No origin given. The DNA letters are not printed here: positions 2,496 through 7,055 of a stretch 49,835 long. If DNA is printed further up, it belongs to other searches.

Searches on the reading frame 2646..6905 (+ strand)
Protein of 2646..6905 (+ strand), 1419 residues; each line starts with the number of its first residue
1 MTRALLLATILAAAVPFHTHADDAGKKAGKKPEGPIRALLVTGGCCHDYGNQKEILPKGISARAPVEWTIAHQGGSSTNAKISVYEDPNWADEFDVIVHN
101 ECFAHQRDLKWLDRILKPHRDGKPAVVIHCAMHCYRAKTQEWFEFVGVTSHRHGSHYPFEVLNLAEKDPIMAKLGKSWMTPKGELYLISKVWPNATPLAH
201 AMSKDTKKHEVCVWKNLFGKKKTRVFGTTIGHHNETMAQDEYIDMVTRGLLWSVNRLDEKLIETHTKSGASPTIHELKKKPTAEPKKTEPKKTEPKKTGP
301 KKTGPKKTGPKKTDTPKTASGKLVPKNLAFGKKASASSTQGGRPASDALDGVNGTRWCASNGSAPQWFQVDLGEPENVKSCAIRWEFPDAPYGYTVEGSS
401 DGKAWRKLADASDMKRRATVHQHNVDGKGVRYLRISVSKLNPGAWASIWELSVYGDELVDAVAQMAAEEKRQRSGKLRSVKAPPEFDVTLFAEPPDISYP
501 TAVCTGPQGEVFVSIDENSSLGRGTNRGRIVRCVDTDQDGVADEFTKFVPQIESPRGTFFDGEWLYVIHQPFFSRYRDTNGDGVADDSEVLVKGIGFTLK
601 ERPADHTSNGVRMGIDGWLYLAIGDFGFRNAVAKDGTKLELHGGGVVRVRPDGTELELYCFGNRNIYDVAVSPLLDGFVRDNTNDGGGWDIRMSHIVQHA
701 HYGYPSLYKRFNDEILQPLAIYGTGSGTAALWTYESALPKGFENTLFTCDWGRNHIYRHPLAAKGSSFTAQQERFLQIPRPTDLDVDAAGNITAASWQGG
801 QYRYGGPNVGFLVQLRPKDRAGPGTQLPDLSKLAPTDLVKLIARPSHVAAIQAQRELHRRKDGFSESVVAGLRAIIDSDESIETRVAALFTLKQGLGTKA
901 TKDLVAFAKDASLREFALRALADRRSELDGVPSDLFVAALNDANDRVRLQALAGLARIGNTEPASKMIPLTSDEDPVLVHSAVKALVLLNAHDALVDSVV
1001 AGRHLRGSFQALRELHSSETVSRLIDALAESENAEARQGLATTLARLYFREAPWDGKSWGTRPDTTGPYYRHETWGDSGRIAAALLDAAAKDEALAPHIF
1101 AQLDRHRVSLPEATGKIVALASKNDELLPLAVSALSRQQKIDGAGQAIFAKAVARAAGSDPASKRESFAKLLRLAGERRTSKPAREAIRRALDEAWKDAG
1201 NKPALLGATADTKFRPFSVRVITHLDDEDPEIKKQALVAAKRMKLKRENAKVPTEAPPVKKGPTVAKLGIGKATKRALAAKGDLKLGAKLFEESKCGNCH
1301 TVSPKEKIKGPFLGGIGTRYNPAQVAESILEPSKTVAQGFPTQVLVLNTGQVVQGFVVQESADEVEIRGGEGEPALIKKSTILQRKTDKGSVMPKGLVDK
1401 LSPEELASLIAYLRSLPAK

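Call 17: search_protein_families(library=pfam, proteins=[window:2646-6905:+], max_evalue=0.00001)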
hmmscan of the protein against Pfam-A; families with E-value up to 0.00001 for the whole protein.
window:2646-6905:+ (1419 aa): 6 families
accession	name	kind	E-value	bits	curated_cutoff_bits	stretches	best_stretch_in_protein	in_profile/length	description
PF23500.1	DUF7133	-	2.4e-35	123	27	1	476-772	5-313/385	Domain of unknown function (DUF7133)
PF00754.31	F5_F8_type_C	-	6.2e-22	78.5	28.2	1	334-451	2-127/127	F5/8 type C domain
PF22633.2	F5_F8_type_C_2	-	3.3e-17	63.3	27.8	1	348-435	2-91/91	NedA-like, galactose-binding domain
PF06283.17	ThuA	-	5.9e-13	50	33.4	1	118-252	75-208/209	Trehalose utilisation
PF13646.12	HEAT_2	-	1.9e-10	41.3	27.7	1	935-995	3-64/88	HEAT repeats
PF00034.26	Cytochrom_C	-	1.7e-07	32.9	21.3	0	1285-1335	2-52/90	Cytochrome c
